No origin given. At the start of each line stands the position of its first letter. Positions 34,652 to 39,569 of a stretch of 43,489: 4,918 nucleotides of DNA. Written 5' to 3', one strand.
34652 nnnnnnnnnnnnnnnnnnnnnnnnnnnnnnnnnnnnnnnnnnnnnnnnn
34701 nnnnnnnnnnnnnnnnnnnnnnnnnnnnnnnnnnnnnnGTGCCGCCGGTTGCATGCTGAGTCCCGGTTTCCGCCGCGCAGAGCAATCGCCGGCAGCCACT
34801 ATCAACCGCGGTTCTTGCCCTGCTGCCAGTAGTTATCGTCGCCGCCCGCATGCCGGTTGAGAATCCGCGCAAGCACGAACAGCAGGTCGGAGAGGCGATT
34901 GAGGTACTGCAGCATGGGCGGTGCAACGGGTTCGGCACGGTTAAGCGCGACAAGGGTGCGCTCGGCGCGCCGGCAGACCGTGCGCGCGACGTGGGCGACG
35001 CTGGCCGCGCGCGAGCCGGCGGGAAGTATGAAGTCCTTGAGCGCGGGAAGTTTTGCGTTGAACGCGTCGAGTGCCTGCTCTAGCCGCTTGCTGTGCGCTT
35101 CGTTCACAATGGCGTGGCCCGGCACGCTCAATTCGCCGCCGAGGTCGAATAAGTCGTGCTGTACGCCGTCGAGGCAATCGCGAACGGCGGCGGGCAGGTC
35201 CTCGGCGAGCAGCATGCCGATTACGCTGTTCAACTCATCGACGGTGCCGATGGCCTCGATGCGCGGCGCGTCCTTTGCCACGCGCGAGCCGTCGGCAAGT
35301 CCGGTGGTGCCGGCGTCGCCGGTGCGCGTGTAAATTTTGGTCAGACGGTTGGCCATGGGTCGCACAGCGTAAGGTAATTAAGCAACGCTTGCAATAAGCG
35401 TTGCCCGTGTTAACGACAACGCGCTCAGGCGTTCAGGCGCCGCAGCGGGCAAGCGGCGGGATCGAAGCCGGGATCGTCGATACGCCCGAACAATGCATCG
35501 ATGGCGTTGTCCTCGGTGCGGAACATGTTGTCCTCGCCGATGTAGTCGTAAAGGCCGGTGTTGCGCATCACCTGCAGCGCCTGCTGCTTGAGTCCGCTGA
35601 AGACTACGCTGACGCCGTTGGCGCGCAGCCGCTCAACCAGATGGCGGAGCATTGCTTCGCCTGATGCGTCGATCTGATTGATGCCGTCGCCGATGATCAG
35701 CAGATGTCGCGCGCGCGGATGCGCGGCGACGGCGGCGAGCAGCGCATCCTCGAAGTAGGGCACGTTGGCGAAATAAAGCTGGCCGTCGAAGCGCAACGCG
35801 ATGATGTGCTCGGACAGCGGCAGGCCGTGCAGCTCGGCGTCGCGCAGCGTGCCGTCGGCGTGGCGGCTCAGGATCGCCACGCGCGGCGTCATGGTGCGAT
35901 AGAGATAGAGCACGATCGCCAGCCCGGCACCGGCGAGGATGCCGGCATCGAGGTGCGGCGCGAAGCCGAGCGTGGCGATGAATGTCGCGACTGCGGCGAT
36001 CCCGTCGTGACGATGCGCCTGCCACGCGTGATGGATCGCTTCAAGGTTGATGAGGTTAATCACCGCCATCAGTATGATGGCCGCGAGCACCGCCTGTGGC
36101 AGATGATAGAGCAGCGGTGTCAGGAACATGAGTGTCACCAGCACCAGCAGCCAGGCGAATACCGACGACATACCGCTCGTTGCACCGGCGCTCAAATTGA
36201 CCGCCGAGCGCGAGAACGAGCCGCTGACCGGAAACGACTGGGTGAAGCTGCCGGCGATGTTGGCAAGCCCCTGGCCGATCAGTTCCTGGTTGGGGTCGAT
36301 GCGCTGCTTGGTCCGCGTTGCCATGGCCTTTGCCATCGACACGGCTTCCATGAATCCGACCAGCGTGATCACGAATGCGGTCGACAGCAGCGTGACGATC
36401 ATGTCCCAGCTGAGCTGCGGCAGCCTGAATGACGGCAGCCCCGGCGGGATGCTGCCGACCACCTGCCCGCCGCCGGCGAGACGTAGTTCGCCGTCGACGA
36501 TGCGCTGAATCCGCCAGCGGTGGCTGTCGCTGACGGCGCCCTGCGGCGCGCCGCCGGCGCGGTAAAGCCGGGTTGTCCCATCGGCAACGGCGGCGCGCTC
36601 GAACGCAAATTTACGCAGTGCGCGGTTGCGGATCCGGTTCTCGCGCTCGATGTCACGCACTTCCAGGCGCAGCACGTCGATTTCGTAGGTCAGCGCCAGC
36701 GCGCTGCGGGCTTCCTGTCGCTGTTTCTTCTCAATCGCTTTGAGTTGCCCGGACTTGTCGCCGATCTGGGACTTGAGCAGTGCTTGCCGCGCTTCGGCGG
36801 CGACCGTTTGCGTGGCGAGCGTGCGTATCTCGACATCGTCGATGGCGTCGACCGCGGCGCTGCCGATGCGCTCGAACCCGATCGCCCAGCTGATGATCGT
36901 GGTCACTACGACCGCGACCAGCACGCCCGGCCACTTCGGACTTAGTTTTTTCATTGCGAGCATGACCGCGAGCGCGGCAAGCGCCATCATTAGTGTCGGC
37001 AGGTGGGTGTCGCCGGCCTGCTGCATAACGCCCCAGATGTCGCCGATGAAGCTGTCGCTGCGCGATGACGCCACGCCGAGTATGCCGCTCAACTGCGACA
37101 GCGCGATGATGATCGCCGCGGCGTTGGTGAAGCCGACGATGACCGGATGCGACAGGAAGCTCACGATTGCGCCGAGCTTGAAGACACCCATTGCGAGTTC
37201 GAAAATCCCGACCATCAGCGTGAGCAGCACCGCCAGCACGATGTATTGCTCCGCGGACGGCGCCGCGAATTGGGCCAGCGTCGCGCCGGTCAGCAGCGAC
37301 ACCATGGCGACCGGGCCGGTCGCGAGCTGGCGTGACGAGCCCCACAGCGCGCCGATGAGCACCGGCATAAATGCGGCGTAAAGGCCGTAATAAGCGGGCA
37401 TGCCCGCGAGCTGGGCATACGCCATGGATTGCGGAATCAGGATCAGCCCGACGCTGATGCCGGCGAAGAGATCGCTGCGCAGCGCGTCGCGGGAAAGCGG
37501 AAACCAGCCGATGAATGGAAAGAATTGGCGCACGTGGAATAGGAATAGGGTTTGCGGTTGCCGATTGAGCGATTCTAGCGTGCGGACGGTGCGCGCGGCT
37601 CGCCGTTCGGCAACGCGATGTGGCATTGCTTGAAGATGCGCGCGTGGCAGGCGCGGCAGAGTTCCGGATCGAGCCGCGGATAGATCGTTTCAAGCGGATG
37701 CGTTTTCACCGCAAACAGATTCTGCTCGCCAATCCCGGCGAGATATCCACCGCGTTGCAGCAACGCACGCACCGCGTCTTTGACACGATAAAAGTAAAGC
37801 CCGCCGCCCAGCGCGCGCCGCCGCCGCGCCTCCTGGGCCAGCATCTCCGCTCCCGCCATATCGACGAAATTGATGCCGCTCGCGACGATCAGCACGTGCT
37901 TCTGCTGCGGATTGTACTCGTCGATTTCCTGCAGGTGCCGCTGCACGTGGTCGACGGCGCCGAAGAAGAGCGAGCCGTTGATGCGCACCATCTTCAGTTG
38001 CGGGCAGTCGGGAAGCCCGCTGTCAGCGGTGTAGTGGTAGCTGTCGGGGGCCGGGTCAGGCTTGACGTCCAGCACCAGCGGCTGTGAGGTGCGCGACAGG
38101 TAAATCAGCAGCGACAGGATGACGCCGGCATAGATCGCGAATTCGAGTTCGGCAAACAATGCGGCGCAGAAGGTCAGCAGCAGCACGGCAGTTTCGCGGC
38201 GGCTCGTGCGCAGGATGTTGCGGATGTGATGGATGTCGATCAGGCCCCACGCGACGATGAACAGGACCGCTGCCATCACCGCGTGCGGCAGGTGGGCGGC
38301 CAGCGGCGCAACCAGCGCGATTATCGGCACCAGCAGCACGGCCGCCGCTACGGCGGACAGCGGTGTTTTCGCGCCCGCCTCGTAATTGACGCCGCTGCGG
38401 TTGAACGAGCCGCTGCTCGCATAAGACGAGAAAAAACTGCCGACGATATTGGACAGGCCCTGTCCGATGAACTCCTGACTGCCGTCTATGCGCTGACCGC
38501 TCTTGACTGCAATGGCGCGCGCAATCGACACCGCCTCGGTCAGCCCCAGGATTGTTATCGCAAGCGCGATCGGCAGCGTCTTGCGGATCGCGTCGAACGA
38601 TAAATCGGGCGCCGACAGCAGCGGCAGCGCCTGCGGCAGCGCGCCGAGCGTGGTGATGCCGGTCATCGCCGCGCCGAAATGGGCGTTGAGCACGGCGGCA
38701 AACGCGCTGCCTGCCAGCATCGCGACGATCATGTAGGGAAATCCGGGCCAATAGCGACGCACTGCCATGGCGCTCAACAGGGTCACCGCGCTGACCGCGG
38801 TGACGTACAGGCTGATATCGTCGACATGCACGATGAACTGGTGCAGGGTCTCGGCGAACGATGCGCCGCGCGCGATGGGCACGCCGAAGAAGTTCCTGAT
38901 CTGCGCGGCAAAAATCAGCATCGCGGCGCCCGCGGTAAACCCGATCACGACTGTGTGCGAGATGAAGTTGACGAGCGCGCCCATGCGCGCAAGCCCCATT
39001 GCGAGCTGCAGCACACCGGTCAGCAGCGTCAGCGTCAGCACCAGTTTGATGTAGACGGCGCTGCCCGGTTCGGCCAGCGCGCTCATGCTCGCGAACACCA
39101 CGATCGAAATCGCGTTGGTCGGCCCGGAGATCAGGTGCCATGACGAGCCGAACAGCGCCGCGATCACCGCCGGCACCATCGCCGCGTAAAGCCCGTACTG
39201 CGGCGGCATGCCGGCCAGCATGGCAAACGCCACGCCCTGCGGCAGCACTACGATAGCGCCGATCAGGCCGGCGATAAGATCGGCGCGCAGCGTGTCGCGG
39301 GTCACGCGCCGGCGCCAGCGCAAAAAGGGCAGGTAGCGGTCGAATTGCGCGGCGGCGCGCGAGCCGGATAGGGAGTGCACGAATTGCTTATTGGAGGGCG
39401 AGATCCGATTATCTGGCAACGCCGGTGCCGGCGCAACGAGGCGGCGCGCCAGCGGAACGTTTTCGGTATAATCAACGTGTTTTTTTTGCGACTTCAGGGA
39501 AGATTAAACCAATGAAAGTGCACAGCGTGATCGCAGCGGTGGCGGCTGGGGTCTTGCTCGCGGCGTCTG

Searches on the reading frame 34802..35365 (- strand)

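Call 107: search_protein_families(library=pfam, proteins=[window:34802-35365:-], max_evalue=0.001)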
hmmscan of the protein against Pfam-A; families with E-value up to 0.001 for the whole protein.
window:34802-35365:- (187 aa): 1 family
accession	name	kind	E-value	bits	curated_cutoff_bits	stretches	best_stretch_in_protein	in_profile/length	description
PF01923.23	Cob_adeno_trans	-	1.3e-60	204.8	24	1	11-168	1-170/171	Cobalamin adenosyltransferase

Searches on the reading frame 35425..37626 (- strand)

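Call 107: search_protein_families(library=pfam, proteins=[window:35425-37626:-], max_evalue=0.001)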
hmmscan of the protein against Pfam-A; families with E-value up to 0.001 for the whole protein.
window:35425-37626:- (733 aa): 3 families
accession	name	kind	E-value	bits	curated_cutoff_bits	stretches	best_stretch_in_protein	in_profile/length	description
PF00916.26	Sulfate_transp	-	1.3e-107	360.4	23.2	2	49-263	1-225/380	Sulfate permease family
PF01740.26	STAS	-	4.6e-16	58.9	22.6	1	605-708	7-106/106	STAS domain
PF13466.11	STAS_2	-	2e-07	31.5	29.2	1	611-692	1-79/80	STAS domain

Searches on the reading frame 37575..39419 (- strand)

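Call 107: search_protein_families(library=pfam, proteins=[window:37575-39419:-], max_evalue=0.001)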
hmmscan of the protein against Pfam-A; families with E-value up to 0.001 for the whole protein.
window:37575-39419:- (614 aa): 3 families
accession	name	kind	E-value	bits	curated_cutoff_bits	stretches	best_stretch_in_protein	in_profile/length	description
PF00916.26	Sulfate_transp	-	1.8e-91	307.2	23.2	1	44-416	1-380/380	Sulfate permease family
PF01740.26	STAS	-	7.7e-11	42.1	22.6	1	475-563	10-97/106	STAS domain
PF13466.11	STAS_2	-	3.2e-05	24.4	29.2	1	490-558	10-78/80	STAS domain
